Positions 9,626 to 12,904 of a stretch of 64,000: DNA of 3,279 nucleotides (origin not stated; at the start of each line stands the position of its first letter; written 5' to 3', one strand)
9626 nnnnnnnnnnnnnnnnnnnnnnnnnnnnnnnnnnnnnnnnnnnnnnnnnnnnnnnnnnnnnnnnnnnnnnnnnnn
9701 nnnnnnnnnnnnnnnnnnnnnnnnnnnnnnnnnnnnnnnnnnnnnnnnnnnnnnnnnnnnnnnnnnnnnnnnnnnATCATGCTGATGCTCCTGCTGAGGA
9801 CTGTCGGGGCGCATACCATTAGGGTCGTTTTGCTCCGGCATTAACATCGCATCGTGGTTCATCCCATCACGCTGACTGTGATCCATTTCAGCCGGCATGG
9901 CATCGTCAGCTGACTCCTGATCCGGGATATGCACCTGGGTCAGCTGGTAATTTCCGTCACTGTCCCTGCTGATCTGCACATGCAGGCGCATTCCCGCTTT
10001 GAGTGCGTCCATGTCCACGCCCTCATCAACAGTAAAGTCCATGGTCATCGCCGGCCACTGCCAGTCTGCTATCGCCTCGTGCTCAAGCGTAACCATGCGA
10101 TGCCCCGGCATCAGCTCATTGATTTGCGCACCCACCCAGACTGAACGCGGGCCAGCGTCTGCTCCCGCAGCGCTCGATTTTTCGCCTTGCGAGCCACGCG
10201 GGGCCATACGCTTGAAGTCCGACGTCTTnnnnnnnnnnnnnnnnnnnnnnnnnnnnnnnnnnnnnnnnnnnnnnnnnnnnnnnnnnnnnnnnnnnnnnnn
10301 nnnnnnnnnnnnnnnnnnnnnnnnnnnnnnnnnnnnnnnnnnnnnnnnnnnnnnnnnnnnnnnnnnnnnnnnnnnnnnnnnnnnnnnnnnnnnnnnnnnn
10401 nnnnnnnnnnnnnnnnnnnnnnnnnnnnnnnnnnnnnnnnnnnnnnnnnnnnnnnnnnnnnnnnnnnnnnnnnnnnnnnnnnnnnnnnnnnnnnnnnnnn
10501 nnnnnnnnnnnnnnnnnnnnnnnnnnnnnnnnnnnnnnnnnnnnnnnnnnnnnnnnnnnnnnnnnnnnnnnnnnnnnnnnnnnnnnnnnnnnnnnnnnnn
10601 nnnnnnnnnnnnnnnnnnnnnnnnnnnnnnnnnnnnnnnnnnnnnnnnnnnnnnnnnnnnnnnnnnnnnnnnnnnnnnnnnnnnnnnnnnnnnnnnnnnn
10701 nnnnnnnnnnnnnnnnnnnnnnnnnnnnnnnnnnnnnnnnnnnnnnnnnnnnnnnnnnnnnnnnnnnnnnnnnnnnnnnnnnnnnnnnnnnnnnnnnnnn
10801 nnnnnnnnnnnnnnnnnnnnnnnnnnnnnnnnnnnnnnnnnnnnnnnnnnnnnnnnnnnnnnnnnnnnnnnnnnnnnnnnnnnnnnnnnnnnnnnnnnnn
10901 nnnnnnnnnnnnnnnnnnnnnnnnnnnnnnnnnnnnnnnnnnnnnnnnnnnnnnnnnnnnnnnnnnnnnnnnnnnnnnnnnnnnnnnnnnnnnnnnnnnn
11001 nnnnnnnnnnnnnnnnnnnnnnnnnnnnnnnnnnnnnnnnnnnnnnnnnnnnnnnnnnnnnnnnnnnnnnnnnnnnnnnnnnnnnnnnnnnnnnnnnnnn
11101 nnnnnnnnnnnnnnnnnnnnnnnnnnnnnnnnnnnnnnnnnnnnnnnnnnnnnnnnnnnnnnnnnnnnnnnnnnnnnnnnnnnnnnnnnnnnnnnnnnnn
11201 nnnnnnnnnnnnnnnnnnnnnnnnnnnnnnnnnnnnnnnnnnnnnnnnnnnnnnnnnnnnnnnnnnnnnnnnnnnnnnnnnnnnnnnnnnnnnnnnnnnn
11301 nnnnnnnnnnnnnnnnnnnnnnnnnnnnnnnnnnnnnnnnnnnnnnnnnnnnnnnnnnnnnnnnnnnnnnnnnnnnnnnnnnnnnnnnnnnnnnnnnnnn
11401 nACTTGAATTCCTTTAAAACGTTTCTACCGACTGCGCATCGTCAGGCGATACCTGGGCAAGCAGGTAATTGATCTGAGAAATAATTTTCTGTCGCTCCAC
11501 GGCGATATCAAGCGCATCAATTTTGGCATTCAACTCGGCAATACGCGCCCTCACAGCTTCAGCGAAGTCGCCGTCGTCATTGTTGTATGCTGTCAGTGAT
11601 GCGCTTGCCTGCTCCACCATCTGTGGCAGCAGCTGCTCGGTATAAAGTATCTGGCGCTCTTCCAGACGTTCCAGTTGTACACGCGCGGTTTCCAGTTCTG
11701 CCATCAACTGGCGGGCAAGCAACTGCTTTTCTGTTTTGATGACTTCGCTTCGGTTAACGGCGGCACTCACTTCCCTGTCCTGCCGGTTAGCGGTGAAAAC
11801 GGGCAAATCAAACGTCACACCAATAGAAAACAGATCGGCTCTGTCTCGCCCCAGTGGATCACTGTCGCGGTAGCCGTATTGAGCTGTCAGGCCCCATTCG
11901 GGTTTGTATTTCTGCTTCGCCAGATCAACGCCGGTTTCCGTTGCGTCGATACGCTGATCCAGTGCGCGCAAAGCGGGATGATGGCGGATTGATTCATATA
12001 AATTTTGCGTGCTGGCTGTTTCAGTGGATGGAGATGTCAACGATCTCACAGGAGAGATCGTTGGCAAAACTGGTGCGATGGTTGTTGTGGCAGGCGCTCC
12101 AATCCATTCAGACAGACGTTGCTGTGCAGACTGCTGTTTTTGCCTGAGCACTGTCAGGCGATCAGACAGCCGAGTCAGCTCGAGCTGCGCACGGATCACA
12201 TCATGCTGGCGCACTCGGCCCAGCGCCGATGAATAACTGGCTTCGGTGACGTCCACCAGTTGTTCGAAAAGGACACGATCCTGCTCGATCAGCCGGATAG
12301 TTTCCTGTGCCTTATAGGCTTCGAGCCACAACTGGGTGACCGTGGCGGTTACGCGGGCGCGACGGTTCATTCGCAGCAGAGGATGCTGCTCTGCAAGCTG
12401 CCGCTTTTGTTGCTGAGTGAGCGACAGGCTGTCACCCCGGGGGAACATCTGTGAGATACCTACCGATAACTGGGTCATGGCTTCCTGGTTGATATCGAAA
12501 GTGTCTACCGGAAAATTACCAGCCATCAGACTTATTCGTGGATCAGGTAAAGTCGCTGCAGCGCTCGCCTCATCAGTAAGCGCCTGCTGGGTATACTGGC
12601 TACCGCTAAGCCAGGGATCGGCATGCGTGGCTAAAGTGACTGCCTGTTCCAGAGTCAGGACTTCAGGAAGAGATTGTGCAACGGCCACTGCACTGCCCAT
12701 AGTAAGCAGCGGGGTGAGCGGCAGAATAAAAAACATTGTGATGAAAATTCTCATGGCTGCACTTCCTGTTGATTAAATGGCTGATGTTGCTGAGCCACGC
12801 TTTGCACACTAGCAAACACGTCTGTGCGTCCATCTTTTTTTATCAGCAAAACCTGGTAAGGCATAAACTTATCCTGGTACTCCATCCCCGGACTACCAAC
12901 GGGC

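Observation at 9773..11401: CusB adaptor with a fused C-terminal CusF-like copper chaperone domain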

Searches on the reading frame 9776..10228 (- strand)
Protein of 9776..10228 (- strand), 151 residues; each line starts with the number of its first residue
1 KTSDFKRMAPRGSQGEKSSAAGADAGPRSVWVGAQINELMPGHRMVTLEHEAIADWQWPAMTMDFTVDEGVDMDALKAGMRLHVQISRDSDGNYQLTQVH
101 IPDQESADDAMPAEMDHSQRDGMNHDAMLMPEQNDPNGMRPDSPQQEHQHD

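Call 5: search_solved_structures(query=window:9776-10228:-, max_evalue=1, show_alignments=4)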
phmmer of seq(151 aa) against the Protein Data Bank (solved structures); distinct sequences matched with E-value up to 1: 12.
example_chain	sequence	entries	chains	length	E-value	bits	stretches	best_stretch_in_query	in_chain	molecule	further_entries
8bxj_A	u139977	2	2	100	3.6e-06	30.5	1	15-97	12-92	Copper ABC transporter substrate-binding protein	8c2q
8bbz_AAA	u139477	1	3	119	1e-05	29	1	21-97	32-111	SilF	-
8bhu_AAA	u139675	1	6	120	1e-05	29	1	21-97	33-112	SilF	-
8bwv_B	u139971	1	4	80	5.5e-05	26.6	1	42-96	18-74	SilF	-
8bwv_A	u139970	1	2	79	5.9e-05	26.5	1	42-96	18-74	SilF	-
2l55_A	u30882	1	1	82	0.00013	25.5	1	41-99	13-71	SilB,Silver efflux protein, MFP component of the three components proton antiporter metal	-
2vb2_X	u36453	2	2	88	0.00036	24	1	33-95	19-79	CATION EFFLUX SYSTEM PROTEIN CUSF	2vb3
1zeq_X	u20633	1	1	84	0.00038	23.9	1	39-96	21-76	Cation efflux system protein cusF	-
2qcp_X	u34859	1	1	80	0.00044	23.7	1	43-96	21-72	Cation efflux system protein cusF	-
3e6z_X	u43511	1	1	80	0.042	17.3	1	43-96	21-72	Cation efflux system protein cusF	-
2d4p_A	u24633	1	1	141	0.66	13.4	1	27-114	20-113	hypothetical protein TTHA1254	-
2d4o_A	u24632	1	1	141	0.66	13.4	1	27-114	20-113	hypothetical protein TTHA1254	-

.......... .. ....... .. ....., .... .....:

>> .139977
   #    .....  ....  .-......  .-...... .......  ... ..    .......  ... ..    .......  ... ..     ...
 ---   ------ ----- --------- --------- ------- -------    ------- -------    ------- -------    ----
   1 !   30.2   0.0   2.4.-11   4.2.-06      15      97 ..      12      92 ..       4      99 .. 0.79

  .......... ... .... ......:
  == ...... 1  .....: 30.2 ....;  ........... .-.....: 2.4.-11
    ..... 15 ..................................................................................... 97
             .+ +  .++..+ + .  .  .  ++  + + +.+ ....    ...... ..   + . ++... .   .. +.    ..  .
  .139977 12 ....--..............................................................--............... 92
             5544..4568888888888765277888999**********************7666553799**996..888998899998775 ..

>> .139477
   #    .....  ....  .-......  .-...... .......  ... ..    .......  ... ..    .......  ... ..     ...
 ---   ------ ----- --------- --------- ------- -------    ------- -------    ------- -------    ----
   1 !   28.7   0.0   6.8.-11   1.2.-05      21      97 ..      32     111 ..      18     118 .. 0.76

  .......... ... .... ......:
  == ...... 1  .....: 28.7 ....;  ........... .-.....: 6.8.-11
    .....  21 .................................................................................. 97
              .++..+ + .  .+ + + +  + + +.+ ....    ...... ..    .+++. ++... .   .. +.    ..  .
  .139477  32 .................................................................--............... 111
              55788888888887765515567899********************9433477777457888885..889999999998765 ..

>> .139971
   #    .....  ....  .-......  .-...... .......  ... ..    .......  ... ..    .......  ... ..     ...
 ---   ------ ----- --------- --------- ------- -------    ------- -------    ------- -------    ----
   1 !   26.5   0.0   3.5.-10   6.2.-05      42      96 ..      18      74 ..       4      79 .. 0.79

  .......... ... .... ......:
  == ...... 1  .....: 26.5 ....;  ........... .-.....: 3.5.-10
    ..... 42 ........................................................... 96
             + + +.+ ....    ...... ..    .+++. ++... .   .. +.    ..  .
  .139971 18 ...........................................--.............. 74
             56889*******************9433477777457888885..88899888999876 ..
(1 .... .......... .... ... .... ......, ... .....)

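Call 8: find_homologous_proteins(query=window:9776-10174:-, max_evalue=0.001)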
Query seq(133 aa) (133 aa): 3 proteins with E <= 0.001 among 9 candidates.
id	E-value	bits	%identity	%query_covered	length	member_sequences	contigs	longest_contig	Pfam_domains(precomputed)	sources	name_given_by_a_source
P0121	3.2e-41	159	62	97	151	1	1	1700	PF11604.16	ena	-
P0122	7.9e-24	102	81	47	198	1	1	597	PF11604.16,PF25967.1,PF25975.1,PF25954.1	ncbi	ncbi:unnamed protein product, partial [Laminaria digitata]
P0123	2.9e-20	91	51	79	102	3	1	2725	PF11604.16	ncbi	ncbi:MAG: copper-binding protein, partial [Porticoccus sp.]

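Call 34: predict_structure(alignment_id=A2)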
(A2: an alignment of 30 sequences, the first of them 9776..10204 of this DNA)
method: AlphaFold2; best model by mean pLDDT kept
length: 143 residues; sequences in the alignment: 30
mean_pLDDT: 71.9   pTM: 0.51
mean pLDDT of the five models: 71.9, 68.8, 68.2, 67.5, 66.0
residues with pLDDT >= 90: 57; 70-90: 19; 50-70: 26; < 50: 41
segments of 3 or more residues with pLDDT < 50: 3-16, 100-108, 118-121
pLDDT, mean of each block of 10 residues (from residue 1): 46 55 94 93 92 95 89 93 90 66 48 49 49 53 52
secondary structure, 60 per line:
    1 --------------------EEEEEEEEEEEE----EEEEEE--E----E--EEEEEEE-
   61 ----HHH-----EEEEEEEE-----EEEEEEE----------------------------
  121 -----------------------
elements in order: E21-32 E37-42 E53-59 E73-80 E86-92

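Call 36: fold_search(model_id=the predicted structure, library=pdb)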
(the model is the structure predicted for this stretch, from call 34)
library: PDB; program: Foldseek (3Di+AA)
matches with E <= 10: 926; with E <= 0.001: 14
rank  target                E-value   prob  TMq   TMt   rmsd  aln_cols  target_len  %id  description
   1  2l55_MODEL_1_A        1.1e-05  1.00  0.45  0.76   1.8        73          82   30  Solution structure of the C-terminal domain of SilB from Cupriavidus metallidurans (released 2011-02-23)
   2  2vb2                  1.3e-05  1.00  0.47  0.85   2.1        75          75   21  Crystal structure of Cu(I)CusF (released 2007-12-18)
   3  1zeq                  1.3e-05  1.00  0.49  0.80   3.5        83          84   20  1.5 A Structure of apo-CusF residues 6-88 from Escherichia coli (released 2005-08-02)
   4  8bxj_MODEL_1_A        1.5e-05  1.00  0.49  0.68   5.4        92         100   25  apo structure of the specific silver chaperone needed for bacterial silver resistance (released 2023-10-25)
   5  2qcp                  2.2e-05  1.00  0.47  0.81   3.4        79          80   22  1.0 A Structure of CusF-Ag(I) residues 10-88 from Escherichia coli (released 2007-10-02)
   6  8bhu_BBB              3.3e-05  1.00  0.45  0.77   2.4        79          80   24  Crystal Structure of SilF (Ag(I) form (released 2023-11-15)
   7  8bbz_BBB              3.7e-05  1.00  0.44  0.76   2.5        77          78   25  Crystal Structure of SilF (apo form) (released 2023-10-25)
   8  8bhu_FFF              4.2e-05  1.00  0.46  0.80   2.1        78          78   24  Crystal Structure of SilF (Ag(I) form (released 2023-11-15)
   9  8bwv_B                4.5e-05  1.00  0.44  0.74   2.5        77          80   25  Crystal Structure of SilF Cu(I) (released 2024-01-24)
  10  3e6z                  4.7e-05  1.00  0.46  0.79   2.1        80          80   19  1.0 A Structure of CusF-W44A-Cu(II) residues 10-88 from Escherichia coli (released 2009-07-07)
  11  8bhu_AAA              5.3e-05  1.00  0.45  0.78   2.3        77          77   25  Crystal Structure of SilF (Ag(I) form (released 2023-11-15)
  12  8bwv_A                1.3e-04  1.00  0.43  0.73   2.7        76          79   25  Crystal Structure of SilF Cu(I) (released 2024-01-24)
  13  8bhu_CCC              1.8e-04  1.00  0.45  0.78   2.4        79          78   24  Crystal Structure of SilF (Ag(I) form (released 2023-11-15)
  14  8bbz_AAA              2.1e-04  1.00  0.44  0.75   2.5        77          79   25  Crystal Structure of SilF (apo form) (released 2023-10-25)
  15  4ql5_B                6.2e-03  1.00  0.34  0.65   3.5        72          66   21  Crystal structure of translation initiation factor IF-1 from Streptococcus pneumoniae TIGR4 (released 2014-07-02)
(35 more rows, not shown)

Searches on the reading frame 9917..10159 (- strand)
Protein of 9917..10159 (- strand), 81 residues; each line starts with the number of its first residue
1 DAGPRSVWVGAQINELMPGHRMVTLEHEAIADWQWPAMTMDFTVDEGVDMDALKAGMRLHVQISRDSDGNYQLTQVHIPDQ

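Call 50: search_protein_representatives(protein=window:9917-10159:-)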
Query: 81 residues. Proteins with E-value up to 0.001 (for the whole library): 483; up to 1e-10: 99; up to 1e-30: 2. The best 150 are listed.
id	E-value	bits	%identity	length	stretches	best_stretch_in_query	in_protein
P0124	4.7e-35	135.3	41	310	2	4-81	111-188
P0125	1.4e-33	130.6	47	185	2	22-80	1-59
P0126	5.5e-30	119.2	43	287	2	3-80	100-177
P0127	7.2e-29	115.6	35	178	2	6-80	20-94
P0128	1.2e-26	108.5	32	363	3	2-78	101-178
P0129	1.7e-26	108.0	43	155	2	6-78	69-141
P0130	3.0e-26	107.3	40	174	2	6-77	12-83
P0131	6.7e-26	106.1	34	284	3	2-81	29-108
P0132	7.8e-25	102.7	39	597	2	4-80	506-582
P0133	1.6e-24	101.7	35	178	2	5-76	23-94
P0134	4.9e-24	100.2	42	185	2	15-81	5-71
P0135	7.3e-24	99.6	41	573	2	7-74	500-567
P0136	8.2e-24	99.5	43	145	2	6-79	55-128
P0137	1.0e-23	99.2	35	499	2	6-76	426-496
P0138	2.6e-23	97.9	33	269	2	3-80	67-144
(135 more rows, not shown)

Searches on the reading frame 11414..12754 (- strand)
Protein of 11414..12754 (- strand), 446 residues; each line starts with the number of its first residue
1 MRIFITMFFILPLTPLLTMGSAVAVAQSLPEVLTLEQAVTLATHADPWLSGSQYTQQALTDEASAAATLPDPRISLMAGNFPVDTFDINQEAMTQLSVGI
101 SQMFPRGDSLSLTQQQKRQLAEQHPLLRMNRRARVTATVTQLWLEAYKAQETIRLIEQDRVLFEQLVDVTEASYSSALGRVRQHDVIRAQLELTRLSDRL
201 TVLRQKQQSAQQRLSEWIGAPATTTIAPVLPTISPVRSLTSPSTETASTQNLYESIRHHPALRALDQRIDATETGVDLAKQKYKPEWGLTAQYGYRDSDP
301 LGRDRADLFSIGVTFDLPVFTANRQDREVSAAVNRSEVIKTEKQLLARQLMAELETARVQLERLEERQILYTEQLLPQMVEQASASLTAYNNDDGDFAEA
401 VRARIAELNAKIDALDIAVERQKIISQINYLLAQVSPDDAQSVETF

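Call 3: search_protein_families(library=pfam, proteins=[window:11414-12754:-], max_evalue=0.01)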
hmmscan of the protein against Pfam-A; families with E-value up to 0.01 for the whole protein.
window:11414-12754:- (446 aa): 1 family
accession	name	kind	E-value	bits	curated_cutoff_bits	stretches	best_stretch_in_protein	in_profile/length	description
PF02321.23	OEP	-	2.6e-31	109.3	22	2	253-432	6-186/187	Outer membrane efflux protein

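Call 4: search_protein_families(library=ncbifam, proteins=[window:11414-12754:-], max_evalue=0.01)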
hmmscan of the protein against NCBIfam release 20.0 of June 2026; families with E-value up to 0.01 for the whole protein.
window:11414-12754:- (446 aa): 2 families
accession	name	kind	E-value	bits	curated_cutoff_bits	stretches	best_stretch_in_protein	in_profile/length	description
TIGR01844.1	type_I_sec_TolC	subfamily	1.2e-16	60.8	225.15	1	33-373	3-339/414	TolC family outer membrane protein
NF033142.1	efflux_OM_AdeC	exception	0.00084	18.1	975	1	136-334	169-361/465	multidrug efflux RND transporter AdeABC outer membrane channel subunit AdeC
